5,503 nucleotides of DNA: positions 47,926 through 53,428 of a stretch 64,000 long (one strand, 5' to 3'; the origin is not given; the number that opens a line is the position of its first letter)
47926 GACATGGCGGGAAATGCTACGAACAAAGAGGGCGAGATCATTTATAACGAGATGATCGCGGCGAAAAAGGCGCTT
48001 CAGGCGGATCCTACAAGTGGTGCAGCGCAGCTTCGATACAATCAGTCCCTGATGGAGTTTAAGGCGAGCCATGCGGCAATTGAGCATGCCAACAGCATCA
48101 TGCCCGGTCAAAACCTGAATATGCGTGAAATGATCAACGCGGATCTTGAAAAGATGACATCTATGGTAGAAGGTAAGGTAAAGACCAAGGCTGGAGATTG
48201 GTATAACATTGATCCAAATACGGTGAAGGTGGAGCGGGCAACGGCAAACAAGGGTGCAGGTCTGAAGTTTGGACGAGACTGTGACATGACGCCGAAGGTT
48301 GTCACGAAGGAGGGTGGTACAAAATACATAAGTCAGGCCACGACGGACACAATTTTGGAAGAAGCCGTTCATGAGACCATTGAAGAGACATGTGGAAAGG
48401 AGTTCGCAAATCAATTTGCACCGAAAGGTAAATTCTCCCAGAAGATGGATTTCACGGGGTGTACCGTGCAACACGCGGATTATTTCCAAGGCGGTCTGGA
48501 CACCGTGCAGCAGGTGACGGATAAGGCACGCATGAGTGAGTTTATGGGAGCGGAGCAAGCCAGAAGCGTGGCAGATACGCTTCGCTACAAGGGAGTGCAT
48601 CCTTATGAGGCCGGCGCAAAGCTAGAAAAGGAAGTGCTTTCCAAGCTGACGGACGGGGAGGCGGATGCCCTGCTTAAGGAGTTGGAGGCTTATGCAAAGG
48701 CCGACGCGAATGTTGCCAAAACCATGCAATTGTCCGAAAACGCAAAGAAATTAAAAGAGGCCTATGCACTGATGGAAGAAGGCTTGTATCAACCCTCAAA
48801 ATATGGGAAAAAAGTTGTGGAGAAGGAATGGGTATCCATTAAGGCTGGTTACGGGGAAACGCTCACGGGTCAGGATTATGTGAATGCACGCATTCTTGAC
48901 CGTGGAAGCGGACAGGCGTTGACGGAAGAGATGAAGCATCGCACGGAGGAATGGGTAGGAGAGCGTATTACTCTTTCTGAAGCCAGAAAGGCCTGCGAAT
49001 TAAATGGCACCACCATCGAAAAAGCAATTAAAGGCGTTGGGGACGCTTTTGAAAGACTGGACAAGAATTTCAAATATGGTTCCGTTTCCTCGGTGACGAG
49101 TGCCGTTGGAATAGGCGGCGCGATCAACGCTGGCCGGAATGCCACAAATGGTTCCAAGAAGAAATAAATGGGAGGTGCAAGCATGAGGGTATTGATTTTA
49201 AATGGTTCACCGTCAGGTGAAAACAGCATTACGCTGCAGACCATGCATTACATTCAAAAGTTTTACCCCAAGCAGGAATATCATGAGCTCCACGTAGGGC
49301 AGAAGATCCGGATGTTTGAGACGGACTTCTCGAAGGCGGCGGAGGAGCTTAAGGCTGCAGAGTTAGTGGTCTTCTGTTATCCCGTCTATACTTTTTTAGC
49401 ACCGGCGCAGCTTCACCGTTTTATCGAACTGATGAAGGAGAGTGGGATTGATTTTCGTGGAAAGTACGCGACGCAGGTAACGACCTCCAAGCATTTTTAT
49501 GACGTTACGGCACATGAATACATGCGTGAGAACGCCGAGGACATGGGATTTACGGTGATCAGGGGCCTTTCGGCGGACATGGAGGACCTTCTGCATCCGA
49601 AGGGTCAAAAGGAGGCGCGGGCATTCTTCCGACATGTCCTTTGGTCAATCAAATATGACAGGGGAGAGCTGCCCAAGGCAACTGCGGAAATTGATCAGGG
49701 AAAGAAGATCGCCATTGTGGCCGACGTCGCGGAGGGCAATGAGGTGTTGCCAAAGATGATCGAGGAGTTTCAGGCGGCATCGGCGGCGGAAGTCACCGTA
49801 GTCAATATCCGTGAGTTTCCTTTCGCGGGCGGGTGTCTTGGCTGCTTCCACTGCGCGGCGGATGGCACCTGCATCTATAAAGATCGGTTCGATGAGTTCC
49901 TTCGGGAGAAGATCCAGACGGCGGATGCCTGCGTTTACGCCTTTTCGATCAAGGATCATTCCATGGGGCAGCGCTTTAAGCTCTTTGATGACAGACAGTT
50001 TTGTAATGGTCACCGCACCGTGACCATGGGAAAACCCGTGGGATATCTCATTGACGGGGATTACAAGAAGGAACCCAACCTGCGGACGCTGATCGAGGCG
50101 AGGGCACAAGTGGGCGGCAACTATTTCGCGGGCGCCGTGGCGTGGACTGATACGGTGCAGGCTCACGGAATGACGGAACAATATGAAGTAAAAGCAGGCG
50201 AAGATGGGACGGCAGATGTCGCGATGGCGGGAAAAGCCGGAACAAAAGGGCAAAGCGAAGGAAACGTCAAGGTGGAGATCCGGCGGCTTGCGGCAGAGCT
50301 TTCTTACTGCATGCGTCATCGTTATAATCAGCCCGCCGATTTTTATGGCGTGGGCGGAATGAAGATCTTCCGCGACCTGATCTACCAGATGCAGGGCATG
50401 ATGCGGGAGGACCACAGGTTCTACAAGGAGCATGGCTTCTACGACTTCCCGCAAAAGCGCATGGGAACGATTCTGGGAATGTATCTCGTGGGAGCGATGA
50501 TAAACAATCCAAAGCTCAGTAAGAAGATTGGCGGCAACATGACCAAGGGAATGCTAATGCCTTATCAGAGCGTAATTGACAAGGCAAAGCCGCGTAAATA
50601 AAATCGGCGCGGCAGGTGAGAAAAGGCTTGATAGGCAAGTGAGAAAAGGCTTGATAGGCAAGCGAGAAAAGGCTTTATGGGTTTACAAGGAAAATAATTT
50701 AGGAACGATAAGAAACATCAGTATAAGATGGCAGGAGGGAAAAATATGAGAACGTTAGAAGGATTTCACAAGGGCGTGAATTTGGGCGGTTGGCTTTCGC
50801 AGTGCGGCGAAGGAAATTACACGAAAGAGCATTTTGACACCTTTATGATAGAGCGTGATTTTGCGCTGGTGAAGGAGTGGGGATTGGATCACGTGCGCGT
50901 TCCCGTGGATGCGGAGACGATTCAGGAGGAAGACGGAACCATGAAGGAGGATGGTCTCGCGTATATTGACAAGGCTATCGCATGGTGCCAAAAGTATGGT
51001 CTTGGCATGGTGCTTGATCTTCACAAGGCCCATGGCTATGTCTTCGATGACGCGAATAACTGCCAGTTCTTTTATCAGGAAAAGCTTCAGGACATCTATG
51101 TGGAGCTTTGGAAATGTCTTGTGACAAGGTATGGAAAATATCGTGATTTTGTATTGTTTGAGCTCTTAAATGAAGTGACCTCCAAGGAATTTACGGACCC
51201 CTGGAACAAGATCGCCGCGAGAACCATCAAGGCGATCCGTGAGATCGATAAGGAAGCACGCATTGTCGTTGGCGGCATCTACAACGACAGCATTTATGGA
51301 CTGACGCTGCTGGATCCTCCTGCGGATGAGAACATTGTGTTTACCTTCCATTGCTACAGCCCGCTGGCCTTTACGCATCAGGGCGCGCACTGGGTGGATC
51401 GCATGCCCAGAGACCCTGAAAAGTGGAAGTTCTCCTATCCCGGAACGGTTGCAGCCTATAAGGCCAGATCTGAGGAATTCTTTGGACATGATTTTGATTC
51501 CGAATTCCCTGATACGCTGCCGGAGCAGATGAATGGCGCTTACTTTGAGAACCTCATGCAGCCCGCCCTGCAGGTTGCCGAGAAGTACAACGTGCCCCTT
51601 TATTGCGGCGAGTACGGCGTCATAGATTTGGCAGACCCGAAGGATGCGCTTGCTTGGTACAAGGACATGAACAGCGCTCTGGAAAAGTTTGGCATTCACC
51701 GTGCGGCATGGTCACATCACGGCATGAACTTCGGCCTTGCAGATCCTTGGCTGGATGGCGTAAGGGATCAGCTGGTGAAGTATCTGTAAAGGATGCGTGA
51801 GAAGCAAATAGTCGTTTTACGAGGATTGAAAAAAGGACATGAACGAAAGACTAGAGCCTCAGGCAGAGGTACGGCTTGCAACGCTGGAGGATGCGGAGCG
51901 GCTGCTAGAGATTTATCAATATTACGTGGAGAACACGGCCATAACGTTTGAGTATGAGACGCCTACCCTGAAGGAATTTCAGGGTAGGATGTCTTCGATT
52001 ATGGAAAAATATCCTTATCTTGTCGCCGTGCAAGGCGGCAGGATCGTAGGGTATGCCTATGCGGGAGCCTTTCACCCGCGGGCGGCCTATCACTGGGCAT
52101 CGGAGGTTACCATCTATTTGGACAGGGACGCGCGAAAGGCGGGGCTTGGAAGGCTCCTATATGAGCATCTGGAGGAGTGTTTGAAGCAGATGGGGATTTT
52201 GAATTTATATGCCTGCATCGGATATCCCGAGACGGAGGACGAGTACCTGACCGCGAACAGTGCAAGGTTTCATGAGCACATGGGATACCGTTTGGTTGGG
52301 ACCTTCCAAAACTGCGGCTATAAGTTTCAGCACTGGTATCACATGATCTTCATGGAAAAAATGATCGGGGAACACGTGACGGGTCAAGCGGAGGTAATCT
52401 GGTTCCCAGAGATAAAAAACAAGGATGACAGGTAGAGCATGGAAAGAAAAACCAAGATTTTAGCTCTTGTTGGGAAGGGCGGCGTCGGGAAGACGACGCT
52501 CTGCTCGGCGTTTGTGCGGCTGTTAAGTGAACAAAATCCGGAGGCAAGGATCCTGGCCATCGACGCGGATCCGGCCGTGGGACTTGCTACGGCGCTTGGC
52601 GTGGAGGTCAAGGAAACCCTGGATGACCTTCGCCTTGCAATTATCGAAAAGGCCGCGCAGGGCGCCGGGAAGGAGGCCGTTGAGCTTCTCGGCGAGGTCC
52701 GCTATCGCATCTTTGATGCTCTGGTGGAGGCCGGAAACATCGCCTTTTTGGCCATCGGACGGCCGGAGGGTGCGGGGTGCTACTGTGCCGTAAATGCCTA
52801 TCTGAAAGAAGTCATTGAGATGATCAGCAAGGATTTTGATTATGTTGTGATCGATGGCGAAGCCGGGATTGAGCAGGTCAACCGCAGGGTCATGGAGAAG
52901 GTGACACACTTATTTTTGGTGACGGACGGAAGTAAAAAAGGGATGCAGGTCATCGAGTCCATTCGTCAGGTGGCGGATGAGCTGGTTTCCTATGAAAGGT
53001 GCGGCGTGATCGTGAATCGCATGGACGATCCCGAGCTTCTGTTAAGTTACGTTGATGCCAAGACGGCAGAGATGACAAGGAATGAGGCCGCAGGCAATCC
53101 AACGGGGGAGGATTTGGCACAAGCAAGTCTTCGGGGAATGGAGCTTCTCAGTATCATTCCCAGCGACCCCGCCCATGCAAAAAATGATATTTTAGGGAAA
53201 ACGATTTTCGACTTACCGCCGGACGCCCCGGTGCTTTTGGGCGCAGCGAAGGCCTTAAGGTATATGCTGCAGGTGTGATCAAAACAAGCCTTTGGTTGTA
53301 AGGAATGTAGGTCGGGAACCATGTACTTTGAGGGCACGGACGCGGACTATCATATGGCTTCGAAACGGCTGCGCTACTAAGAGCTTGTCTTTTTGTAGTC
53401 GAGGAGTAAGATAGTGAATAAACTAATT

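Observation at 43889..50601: Orphan module: zinc-ribbon membrane protein coupled to a 1,432-aa single-TM giant, followed by a double flavodoxin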

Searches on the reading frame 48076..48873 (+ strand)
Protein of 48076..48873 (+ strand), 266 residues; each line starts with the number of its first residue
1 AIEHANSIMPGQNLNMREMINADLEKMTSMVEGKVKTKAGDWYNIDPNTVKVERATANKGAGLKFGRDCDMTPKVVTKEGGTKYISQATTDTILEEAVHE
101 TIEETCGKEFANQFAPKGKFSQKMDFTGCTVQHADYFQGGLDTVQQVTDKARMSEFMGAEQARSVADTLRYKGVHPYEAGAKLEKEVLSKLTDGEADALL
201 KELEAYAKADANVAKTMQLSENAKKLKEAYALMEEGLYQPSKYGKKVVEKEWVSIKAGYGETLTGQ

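Call 74: search_solved_structures(query=A5, max_evalue=10, show_alignments=3)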
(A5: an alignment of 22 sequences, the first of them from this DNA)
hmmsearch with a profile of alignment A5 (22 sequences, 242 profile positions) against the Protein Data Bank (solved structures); distinct sequences matched with E-value up to 10: 4.
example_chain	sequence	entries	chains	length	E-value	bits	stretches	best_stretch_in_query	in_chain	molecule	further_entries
8e0o_A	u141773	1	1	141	0.28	13.8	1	174-233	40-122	hetBGL03-15-18a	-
2lse_A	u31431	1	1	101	0.75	12.4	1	7-43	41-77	Four Helix Bundle Protein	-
9rs9_C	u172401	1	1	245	0.76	12.4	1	21-72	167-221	Ras-related protein Rab-23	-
8w6e_A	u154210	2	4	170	3.6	10.2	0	167-189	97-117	HBC599 in complex with wFAP1.1 | wFAP1.1 structure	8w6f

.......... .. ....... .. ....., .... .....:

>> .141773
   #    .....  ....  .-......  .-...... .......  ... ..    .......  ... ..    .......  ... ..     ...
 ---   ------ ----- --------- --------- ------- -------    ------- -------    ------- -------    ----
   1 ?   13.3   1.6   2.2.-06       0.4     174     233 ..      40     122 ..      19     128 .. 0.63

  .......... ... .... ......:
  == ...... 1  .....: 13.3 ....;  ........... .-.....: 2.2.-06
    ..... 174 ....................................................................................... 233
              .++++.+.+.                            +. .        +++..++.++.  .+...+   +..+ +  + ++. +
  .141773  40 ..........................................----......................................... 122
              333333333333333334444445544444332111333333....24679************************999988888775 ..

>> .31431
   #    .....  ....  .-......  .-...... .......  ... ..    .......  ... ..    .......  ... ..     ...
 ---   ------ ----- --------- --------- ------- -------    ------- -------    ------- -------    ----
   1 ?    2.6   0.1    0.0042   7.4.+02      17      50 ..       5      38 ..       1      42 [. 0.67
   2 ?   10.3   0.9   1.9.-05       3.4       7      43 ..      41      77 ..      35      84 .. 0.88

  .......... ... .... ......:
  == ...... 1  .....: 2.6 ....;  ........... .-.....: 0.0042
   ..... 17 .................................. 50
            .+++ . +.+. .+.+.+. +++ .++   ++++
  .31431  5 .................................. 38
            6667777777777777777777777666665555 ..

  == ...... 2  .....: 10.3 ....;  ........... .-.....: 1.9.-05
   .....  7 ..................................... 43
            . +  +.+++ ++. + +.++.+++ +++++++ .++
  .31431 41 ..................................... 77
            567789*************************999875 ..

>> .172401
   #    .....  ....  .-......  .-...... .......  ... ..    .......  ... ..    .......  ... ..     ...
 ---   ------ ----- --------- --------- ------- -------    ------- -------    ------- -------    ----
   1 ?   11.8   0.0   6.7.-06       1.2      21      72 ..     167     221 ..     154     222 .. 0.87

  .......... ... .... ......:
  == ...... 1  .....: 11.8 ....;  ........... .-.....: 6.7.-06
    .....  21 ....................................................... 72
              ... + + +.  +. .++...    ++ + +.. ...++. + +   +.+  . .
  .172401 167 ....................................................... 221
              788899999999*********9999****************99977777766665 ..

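Call 75: search_protein_families(library=pfam, alignment_id=A5, max_evalue=10)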
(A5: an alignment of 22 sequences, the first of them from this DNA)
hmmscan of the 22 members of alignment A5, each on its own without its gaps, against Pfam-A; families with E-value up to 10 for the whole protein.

A. member 1, seq(266 aa): 3 families
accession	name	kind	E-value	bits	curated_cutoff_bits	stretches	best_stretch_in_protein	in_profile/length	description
PF25330.1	C2_nem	-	0.049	14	27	1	12-83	33-104/142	Nematode specific C2 domain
PF16766.10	CID_GANP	-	0.094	13.5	26.7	1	85-111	5-31/71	Binding region of GANP to ENY2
PF06367.22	Drf_FH3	-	0.13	12.6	27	1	182-227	73-119/193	Diaphanous FH3 Domain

B. families by the number of members that match (of 22 scanned): 34 families (the first 25 are shown)
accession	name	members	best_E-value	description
PF25034.1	Spectrin_SYNE1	1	0.0059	Nesprin-1, spectrin repeats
PF02996.22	Prefoldin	1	0.0065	Prefoldin subunit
PF07921.17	Fibritin_C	1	0.0092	Fibritin C-terminal region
PF20355.3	DUF6650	1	0.011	Family of unknown function (DUF6650)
PF20984.2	PT26-6P_helical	1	0.016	PT26-6P, helical domain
PF15193.11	FAM24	1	0.023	FAM24 family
PF04678.18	MCU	1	0.028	Mitochondrial calcium uniporter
PF14883.12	GHL13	1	0.032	Hypothetical glycosyl hydrolase family 13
PF19146.6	DUF5828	1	0.038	Family of unknown function (DUF5828)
PF25330.1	C2_nem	1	0.049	Nematode specific C2 domain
PF15391.11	DUF4614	1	0.06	Domain of unknown function (DUF4614)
PF06244.18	Ccdc124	1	0.067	Coiled-coil domain-containing protein 124 /Oxs1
PF09440.15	eIF3_N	1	0.068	eIF3 subunit 6 N terminal domain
PF13464.11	RodZ_C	1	0.071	RodZ C-terminal domain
PF13710.12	ACT_5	1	0.09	ACT domain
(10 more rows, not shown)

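Call 89: search_protein_families(library=ncbifam, alignment_id=A5, max_evalue=10)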
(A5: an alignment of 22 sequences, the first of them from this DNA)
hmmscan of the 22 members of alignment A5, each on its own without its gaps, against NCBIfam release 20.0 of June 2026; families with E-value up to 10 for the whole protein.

A. member 1, seq(266 aa): 2 families
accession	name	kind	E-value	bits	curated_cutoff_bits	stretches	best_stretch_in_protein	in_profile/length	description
NF005698.0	PRK07508.1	equivalog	0.014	13.9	452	1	133-239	17-120/383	aminodeoxychorismate synthase component I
NF009002.0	PRK12347.1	subfamily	0.044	13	386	1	124-183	109-167/231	L-ribulose-5-phosphate 4-epimerase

B. families by the number of members that match (of 22 scanned): 13 families
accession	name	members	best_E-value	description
NF008587.1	PRK11552.1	1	0.0054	transcriptional regulator CecR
NF005698.0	PRK07508.1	1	0.014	aminodeoxychorismate synthase component I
NF053754.1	TrpY_fam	1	0.023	TrpY family transcription regulator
NF058625.1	sigma_PG0214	1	0.03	GFO_1088 family ECF-type sigma factor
NF008864.0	PRK11895.1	1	0.031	acetolactate synthase small subunit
NF002377.0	PRK01371.1-4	1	0.032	sec-independent translocase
NF009002.0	PRK12347.1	1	0.044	L-ribulose-5-phosphate 4-epimerase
NF042931.1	SAG1386_EF1546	1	0.05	SAG1386/EF1546 family surface-associated protein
NF041860.1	silencer_MvaT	1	0.056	histone-like nucleoid-structuring protein MvaT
NF040678.1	EntFM_CwpFM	1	0.061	enterotoxin EntFM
NF000459.2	blaSPG-1_fam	1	0.093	SPG-1 family subclass B3 metallo-beta-lactamase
NF011041.0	PRK14471.1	1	0.42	F0F1 ATP synthase subunit B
NF041458.1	antiadapt_SpxO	1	1.7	anti-adapter protein SpxO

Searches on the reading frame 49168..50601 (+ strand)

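Call 3: search_protein_families(library=pfam, proteins=[window:49168-50601:+], max_evalue=1)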
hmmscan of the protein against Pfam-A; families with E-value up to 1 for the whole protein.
window:49168-50601:+ (477 aa): 2 families
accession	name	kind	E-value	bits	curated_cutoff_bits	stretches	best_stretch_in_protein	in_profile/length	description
PF03358.20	FMN_red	-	3.4e-17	62.9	24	2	6-133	1-142/152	NADPH-dependent FMN reductase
PF02525.22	Flavodoxin_2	-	1.4e-13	51.5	27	1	6-108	1-135/198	Flavodoxin-like fold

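Call 4: search_protein_families(library=ncbifam, proteins=[window:49168-50601:+], max_evalue=1)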
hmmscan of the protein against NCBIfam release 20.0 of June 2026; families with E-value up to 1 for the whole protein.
window:49168-50601:+ (477 aa): 6 families
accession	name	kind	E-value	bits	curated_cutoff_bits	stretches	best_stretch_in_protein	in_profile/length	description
NF038196.1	ferrodoxin_EFR1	subfamily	6.4e-06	26.4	75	1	54-231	31-194/242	EFR1 family ferrodoxin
NF002044.1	PRK00871.1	equivalog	0.00029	20.3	210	1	8-102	1-92/170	glutathione-regulated potassium-efflux system oxidoreductase KefF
NF003430.0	PRK04930.1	equivalog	0.0014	18.1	240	1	6-97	6-95/184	glutathione-regulated potassium-efflux system ancillary protein KefG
NF010075.0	PRK13556.1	subfamily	0.0021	18.1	188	1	57-97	83-123/208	FMN-dependent NADH-azoreductase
NF007280.0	PRK09739.1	equivalog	0.086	12.5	162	1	47-95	63-111/199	NAD(P)H oxidoreductase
TIGR03567.1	FMN_reduc_SsuE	equivalog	0.15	12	164.05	1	8-94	2-96/171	NADPH-dependent FMN reductase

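Call 6: search_protein_families(library=padloc, proteins=[window:49168-50601:+], max_evalue=1)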
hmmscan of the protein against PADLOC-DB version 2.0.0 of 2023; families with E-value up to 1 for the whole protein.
window:49168-50601:+ (477 aa): 0 families

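Call 7: search_protein_families(library=phrogs, proteins=[window:49168-50601:+], max_evalue=1)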
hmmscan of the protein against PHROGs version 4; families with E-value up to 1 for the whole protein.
window:49168-50601:+ (477 aa): 0 families

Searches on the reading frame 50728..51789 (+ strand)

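Call 3: search_protein_families(library=pfam, proteins=[window:50728-51789:+], max_evalue=1)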
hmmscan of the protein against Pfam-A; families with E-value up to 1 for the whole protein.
window:50728-51789:+ (353 aa): 1 family
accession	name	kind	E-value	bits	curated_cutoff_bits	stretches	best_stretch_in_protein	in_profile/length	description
PF00150.24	Cellulase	-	1.3e-35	123.6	23.5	1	42-330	24-268/272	Cellulase (glycosyl hydrolase family 5)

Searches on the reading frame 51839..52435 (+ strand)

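Call 93: search_protein_families(library=pfam, proteins=[window:51839-52435:+], max_evalue=0.001)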
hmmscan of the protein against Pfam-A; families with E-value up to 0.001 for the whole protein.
window:51839-52435:+ (198 aa): 4 families
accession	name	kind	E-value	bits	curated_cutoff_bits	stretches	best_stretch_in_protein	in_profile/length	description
PF13420.13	Acetyltransf_4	-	1.6e-33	116.4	24.3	1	12-170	2-154/155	Acetyltransferase (GNAT) domain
PF00583.31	Acetyltransf_1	-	2.2e-10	41.3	20.7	1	37-150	14-116/116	Acetyltransferase (GNAT) family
PF13508.13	Acetyltransf_7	-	9.3e-09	36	27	1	59-151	4-83/84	Acetyltransferase (GNAT) domain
PF13673.13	Acetyltransf_10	-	0.00011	22.7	23.6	1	31-119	7-84/128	Acetyltransferase (GNAT) domain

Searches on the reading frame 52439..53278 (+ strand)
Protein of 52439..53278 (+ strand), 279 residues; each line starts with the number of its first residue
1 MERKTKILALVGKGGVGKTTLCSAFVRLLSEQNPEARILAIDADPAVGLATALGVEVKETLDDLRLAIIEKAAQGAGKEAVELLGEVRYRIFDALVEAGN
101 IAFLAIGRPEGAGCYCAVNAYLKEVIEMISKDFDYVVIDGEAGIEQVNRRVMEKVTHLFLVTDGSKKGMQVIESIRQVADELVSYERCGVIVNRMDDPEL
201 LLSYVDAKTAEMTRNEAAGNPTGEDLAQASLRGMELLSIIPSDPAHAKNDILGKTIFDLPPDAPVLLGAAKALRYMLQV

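Call 93: search_protein_families(library=pfam, proteins=[window:52439-53278:+], max_evalue=0.001)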
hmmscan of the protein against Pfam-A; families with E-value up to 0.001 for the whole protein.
window:52439-53278:+ (279 aa): 8 families
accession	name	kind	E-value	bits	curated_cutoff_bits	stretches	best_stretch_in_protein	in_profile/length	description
PF01656.29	CbiA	-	5.8e-12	46.1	25.4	1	9-205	3-93/125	CobQ/CobB/MinD/ParA nucleotide binding domain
PF13614.12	AAA_31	-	1.7e-11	44.8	27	1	12-164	9-149/177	AAA domain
PF02374.21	ArsA_ATPase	-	9.5e-10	38.6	24.3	1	5-139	1-131/305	Anion-transporting ATPase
PF13401.12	AAA_22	-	8e-05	23.4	27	1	5-61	5-68/130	AAA domain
PF00448.28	SRP54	-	0.00013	22.1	22.7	0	6-43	2-39/196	SRP54-type protein, GTPase domain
PF13604.12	AAA_30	-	0.00023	21.4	27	1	5-62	18-74/191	AAA domain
PF00005.33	ABC_tran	-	0.0006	20.9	25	0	5-38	11-44/137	ABC transporter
PF13191.12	AAA_16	-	0.00066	20.7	32.6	0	6-82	25-103/167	AAA ATPase domain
